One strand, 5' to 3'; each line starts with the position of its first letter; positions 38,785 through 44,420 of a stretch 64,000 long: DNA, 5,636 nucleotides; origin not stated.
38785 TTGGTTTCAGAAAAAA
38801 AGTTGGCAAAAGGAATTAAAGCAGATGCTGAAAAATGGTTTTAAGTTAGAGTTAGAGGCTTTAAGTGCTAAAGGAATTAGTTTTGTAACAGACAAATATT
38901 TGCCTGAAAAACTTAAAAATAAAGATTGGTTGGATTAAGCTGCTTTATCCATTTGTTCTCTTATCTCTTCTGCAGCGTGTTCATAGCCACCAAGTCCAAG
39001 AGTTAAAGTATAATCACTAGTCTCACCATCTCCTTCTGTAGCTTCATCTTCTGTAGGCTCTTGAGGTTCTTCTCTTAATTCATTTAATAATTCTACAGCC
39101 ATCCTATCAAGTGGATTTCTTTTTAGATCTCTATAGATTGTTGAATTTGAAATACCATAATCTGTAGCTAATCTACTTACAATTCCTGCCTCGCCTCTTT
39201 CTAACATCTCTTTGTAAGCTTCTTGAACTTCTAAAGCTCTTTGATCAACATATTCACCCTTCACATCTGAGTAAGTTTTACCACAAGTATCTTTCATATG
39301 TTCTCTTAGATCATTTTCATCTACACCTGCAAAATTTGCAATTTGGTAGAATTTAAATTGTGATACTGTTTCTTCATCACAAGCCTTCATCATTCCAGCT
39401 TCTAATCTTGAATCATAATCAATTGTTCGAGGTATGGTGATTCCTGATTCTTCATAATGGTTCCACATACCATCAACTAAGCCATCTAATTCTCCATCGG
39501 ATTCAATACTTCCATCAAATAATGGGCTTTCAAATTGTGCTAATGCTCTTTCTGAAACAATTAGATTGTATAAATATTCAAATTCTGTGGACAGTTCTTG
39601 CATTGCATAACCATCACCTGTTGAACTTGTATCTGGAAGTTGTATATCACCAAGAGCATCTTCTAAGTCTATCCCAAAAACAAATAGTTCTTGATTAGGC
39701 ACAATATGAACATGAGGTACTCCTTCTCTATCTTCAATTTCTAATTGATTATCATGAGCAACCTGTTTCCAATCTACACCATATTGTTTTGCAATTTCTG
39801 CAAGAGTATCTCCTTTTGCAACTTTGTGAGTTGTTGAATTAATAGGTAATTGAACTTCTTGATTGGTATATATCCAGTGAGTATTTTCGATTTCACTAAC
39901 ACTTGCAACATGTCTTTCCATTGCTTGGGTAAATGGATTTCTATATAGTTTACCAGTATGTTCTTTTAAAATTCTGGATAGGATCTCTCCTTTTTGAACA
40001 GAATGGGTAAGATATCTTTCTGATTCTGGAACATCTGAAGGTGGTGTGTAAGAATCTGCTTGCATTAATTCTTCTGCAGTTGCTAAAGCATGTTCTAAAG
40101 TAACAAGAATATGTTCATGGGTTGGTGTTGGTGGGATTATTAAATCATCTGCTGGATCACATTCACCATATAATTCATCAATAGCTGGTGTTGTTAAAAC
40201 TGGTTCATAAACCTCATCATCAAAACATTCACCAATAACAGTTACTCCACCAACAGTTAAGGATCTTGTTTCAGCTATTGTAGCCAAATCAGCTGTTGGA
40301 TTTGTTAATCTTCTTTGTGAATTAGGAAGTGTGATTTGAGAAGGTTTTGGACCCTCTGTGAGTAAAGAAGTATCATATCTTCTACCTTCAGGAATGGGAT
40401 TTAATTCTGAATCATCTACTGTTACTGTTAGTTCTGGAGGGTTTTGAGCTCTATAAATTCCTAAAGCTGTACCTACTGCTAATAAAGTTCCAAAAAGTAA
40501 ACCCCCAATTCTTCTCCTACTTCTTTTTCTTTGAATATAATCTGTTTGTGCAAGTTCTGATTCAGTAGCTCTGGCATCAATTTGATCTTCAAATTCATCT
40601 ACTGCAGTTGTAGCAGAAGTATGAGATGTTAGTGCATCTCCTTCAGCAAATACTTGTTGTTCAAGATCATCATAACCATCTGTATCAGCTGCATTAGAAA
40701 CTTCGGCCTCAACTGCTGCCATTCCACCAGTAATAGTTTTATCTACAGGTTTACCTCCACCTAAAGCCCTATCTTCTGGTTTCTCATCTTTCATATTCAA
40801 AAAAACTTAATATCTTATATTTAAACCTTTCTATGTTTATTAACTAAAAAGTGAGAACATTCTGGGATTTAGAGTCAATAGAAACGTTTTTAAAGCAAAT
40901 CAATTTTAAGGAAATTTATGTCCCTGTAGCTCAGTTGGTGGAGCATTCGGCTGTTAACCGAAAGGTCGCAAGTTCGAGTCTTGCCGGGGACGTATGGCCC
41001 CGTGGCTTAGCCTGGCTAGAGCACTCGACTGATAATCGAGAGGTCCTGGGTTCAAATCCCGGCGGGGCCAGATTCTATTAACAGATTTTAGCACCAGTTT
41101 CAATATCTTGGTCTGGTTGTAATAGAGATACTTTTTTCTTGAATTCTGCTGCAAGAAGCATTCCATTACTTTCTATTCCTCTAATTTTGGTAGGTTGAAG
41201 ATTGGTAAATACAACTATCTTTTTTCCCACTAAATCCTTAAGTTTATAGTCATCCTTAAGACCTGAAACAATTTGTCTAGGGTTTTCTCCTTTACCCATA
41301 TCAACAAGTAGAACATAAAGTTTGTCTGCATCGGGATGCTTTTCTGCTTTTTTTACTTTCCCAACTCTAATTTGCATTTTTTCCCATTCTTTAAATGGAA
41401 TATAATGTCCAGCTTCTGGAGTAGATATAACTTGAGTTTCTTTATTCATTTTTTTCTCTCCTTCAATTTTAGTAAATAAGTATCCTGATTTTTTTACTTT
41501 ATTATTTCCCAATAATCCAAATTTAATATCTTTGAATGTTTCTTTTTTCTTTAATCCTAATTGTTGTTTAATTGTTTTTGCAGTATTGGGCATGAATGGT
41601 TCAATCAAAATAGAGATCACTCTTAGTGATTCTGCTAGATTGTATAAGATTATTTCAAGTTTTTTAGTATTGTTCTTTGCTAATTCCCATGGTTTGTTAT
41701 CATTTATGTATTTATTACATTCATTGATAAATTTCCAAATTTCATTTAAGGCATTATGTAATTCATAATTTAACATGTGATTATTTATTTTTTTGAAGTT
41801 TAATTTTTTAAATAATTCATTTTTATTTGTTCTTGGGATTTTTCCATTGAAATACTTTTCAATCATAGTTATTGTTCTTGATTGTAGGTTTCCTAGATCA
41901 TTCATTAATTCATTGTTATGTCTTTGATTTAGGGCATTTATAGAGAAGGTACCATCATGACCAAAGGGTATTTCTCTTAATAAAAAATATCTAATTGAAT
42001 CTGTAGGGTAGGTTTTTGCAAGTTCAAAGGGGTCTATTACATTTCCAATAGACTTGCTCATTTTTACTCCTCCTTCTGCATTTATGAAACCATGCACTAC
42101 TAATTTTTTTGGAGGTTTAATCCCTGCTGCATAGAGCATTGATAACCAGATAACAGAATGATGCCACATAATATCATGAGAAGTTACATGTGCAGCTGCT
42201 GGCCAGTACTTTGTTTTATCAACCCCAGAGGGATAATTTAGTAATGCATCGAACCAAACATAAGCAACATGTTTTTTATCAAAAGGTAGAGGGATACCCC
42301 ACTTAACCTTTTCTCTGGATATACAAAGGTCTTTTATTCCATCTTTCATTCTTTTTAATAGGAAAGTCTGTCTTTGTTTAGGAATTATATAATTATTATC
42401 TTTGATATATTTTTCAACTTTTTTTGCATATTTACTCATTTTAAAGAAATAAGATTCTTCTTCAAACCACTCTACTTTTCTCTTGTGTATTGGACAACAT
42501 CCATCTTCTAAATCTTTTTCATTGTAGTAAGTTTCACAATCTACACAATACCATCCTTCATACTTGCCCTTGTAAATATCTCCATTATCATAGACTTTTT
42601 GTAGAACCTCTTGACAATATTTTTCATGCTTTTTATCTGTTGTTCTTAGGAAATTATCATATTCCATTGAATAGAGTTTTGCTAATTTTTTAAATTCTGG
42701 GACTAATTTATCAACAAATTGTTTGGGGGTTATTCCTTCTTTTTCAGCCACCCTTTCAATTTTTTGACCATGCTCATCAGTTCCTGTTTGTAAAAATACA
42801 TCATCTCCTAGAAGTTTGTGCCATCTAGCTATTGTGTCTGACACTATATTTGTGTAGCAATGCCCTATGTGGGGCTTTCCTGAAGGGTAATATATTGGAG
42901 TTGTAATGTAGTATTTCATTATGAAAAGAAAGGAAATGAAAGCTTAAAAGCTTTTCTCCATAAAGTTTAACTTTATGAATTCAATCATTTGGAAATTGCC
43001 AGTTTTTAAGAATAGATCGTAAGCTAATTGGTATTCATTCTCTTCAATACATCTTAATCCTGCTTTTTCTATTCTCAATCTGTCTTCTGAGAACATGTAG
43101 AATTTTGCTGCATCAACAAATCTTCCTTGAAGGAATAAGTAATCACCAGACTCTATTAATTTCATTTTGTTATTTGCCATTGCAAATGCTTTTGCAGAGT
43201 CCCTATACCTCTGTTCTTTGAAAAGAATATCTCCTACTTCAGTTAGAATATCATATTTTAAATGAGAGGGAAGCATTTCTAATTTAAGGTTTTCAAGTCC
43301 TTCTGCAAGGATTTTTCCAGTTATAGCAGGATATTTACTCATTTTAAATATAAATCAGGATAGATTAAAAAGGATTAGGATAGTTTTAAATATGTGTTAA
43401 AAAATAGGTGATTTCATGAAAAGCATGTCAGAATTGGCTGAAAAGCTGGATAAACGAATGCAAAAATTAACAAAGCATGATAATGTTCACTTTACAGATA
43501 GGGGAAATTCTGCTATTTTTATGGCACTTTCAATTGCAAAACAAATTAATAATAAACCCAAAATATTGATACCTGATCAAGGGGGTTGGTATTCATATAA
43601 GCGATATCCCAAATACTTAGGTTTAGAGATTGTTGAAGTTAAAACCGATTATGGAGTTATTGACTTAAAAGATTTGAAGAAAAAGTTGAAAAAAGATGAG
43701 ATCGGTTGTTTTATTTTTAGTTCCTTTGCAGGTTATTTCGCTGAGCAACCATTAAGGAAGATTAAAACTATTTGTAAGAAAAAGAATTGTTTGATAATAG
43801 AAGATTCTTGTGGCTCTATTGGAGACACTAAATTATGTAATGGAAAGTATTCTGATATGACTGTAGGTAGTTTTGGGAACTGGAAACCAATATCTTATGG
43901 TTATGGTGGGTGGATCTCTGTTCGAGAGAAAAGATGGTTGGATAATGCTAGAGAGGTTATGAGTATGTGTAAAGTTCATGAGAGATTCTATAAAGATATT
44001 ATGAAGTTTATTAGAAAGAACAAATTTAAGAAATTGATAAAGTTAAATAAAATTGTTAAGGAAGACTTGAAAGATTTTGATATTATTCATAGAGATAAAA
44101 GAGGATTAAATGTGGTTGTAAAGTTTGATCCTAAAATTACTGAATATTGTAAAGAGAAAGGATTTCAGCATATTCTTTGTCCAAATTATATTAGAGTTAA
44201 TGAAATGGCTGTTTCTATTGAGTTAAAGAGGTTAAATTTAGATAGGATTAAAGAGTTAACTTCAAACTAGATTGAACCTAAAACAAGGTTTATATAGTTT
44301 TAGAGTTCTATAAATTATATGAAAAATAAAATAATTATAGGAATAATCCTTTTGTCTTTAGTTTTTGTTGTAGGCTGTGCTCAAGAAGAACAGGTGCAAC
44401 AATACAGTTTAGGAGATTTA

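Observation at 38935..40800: LysM-domain surface protein with an IS30-like HTH-like motif in an archaeon, next to a tRNA pair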

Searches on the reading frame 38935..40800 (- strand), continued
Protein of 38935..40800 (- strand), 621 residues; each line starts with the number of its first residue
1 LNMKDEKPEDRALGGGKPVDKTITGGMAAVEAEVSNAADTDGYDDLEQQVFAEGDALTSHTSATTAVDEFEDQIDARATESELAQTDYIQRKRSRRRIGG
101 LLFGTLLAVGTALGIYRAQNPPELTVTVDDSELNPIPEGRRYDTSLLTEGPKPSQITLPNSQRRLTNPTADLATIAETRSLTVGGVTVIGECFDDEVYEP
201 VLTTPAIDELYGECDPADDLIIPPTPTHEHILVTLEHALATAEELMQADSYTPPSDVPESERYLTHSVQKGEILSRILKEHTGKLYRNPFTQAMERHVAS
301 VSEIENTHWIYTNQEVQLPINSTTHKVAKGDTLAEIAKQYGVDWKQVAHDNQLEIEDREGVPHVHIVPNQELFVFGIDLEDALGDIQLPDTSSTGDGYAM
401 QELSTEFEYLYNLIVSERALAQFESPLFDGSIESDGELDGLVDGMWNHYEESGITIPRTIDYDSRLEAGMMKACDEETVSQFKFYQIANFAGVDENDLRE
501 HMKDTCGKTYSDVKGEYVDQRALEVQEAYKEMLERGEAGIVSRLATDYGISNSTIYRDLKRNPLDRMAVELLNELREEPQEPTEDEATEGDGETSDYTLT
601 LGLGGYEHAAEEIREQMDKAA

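Call 76: search_protein_families(library=phrogs, proteins=[window:38935-40794:-, P0004, P0003], max_evalue=0.01)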
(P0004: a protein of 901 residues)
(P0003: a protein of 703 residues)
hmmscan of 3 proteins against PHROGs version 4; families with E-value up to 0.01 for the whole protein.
window:38935-40794:- (619 aa): 7 families
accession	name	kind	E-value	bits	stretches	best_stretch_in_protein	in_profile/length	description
phrog_291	-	lysis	9.3e-09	35.5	1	249-367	365-476/509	endolysin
phrog_1274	-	lysis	9.3e-08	32.9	1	313-352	16-55/70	lysM motif protein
phrog_380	-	lysis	1e-07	32.3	1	319-353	182-219/309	endolysin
phrog_4602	-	other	1.1e-06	29.7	1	318-352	32-66/220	transglycosylase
phrog_2742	-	lysis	0.00083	19.9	1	254-353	196-298/318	endolysin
phrog_2065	-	unknown function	0.0016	19.4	0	512-536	12-35/54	-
phrog_5182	-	lysis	0.0016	19.1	0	315-349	207-246/321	endolysin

P0004 (901 aa): 13 families
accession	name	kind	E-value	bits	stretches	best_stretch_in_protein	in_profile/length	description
phrog_4602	-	other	2.1e-13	51.7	2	557-615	35-82/220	transglycosylase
phrog_380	-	lysis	2.1e-06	28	1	557-617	184-239/309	endolysin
phrog_291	-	lysis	4.4e-06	26.7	1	540-667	375-484/509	endolysin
phrog_14367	-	unknown function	6.3e-05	22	1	549-622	22-94/869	-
phrog_14642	-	lysis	0.0002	21.9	0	617-695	27-108/215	endolysin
phrog_664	-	DNA, RNA and nucleotide metabolism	0.00066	20.6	1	781-837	72-126/210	DNA binding protein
phrog_836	-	transcription regulation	0.0014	19.7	1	796-840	81-125/133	late transcriptional activator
phrog_125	-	DNA, RNA and nucleotide metabolism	0.0026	18.3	1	794-844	167-212/254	DNA invertase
phrog_11420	-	DNA, RNA and nucleotide metabolism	0.003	18.7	1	804-835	15-46/82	DNA binding protein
phrog_645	-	DNA, RNA and nucleotide metabolism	0.0034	18.5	1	783-834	9-61/196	Rnase E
phrog_1303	-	DNA, RNA and nucleotide metabolism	0.004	17.9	1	791-842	19-70/184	DNA binding protein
phrog_4494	-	unknown function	0.0055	18.2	0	802-835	9-42/109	-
phrog_4646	-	integration and excision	0.0055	17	1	801-841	12-52/344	transposase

P0003 (703 aa): 6 families
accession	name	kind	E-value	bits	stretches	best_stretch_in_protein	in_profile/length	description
phrog_1274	-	lysis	3.5e-09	37.4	1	426-459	22-55/70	lysM motif protein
phrog_291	-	lysis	7.1e-06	26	1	354-460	368-462/509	endolysin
phrog_4602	-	other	4.4e-05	24.5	0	429-458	36-65/220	transglycosylase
phrog_2742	-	lysis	0.0003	21.3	1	395-459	231-297/318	endolysin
phrog_14642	-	lysis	0.00098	19.6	1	429-456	28-55/215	endolysin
phrog_380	-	lysis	0.0089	16.1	0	423-445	179-201/309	endolysin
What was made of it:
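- Checked: PHROG endolysin double-LysM modules cover 249-367 (E 9e-9, call 76).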

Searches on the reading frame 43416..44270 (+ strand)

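Call 78: search_protein_families(library=pfam, proteins=[window:43416-44270:+], max_evalue=0.001)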
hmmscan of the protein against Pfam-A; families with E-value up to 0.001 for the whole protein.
window:43416-44270:+ (284 aa): 3 families
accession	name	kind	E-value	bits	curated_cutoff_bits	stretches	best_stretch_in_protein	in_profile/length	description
PF01041.23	DegT_DnrJ_EryC1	-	2.2e-11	44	19.8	1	8-187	26-204/360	DegT/DnrJ/EryC1/StrS aminotransferase family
PF00155.27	Aminotran_1_2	-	2.4e-05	24.1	19.7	1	6-130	46-185/361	Aminotransferase class I and II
PF00266.25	Aminotran_5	-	0.00037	20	21.5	1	18-139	58-184/371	Aminotransferase class-V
